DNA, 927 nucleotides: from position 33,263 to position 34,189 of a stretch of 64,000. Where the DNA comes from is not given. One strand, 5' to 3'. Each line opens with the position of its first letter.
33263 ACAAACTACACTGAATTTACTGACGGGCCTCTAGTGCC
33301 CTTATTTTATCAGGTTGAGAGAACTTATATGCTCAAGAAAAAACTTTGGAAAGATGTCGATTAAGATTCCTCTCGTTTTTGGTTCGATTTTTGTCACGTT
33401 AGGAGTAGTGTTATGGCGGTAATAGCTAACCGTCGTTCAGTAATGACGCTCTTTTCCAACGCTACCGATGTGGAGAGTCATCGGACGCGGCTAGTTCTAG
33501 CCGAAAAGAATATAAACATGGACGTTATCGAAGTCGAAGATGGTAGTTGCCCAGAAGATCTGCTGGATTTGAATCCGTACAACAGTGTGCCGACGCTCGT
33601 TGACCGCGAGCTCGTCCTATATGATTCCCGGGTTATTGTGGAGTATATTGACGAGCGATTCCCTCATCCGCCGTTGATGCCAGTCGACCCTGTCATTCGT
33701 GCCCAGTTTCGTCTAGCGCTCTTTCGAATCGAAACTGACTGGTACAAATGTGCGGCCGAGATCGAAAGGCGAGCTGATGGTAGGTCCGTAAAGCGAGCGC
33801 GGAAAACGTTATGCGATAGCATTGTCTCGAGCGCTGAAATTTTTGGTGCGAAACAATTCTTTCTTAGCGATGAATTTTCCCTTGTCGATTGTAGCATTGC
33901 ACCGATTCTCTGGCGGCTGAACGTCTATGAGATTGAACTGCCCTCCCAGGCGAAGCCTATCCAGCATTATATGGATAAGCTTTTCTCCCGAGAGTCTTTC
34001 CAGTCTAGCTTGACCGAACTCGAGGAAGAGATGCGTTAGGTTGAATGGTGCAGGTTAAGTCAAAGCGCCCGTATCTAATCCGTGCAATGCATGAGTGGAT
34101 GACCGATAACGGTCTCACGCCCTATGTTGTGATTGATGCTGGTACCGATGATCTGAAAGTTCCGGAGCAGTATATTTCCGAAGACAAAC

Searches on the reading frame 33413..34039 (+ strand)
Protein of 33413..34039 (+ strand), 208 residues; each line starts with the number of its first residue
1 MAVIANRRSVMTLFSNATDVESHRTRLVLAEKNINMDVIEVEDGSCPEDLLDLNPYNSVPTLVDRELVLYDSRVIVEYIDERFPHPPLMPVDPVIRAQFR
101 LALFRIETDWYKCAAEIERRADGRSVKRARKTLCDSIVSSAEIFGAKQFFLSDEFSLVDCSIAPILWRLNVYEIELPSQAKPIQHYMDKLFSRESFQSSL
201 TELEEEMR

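Call 32: find_encoding_contigs(protein=window:33413-34039:+, flank=10000, max_places=6)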
Protein window:33413-34039:+ (208 aa): 9 contigs read that carry it; 6 places shown.
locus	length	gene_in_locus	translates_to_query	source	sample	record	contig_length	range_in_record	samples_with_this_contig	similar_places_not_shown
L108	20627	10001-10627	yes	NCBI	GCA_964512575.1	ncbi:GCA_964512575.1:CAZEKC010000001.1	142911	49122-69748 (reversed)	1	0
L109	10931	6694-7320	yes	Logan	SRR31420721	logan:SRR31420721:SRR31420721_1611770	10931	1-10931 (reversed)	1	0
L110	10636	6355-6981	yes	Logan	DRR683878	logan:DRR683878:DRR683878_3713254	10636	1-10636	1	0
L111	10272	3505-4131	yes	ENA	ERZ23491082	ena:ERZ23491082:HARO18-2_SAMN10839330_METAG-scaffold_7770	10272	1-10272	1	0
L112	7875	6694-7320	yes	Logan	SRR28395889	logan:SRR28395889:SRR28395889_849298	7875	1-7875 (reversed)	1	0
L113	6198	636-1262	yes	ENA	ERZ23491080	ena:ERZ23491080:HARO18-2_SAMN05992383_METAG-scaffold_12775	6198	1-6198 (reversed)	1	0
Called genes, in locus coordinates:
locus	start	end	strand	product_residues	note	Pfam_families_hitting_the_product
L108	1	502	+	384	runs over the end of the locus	PF00162:PGK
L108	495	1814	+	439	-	PF13660:DUF4147, PF05161:MOFRL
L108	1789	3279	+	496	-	PF00224:PK, PF03328:HpcH_HpaI (faint), PF02887:PK_C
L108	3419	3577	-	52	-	PF22740:PapZ_C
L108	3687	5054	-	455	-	PF00309:Sigma54_AID, PF04963:Sigma54_CBD, PF04552:Sigma54_DBD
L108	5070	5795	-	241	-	PF00005:ABC_tran, PF12399:BCA_ABC_TP_C (weak)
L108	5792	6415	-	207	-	PF03968:LptD_N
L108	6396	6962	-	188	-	PF06835:LptC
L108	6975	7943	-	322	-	PF01699:Na_Ca_ex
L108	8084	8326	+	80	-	PF01722:BolA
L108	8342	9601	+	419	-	PF00275:EPSP_synthase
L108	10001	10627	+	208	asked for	PF02798:GST_N, PF13417:GST_N_3, PF13409:GST_N_2, PF13410:GST_C_2 (weak)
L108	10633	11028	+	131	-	PF04386:SspB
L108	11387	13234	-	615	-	PF04348:LppC, PF13458:Peripla_BP_6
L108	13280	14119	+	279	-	PF00590:TP_methylase, PF23016:RsmI_C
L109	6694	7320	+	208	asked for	PF02798:GST_N, PF13417:GST_N_3, PF13409:GST_N_2, PF13410:GST_C_2 (weak)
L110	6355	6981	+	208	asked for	PF02798:GST_N, PF13417:GST_N_3, PF13409:GST_N_2, PF13410:GST_C_2 (weak)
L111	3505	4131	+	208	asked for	PF02798:GST_N, PF13417:GST_N_3, PF13409:GST_N_2, PF13410:GST_C_2 (weak)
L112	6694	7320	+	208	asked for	PF02798:GST_N, PF13417:GST_N_3, PF13409:GST_N_2, PF13410:GST_C_2 (weak)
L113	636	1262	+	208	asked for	PF02798:GST_N, PF13417:GST_N_3, PF13409:GST_N_2, PF13410:GST_C_2 (weak)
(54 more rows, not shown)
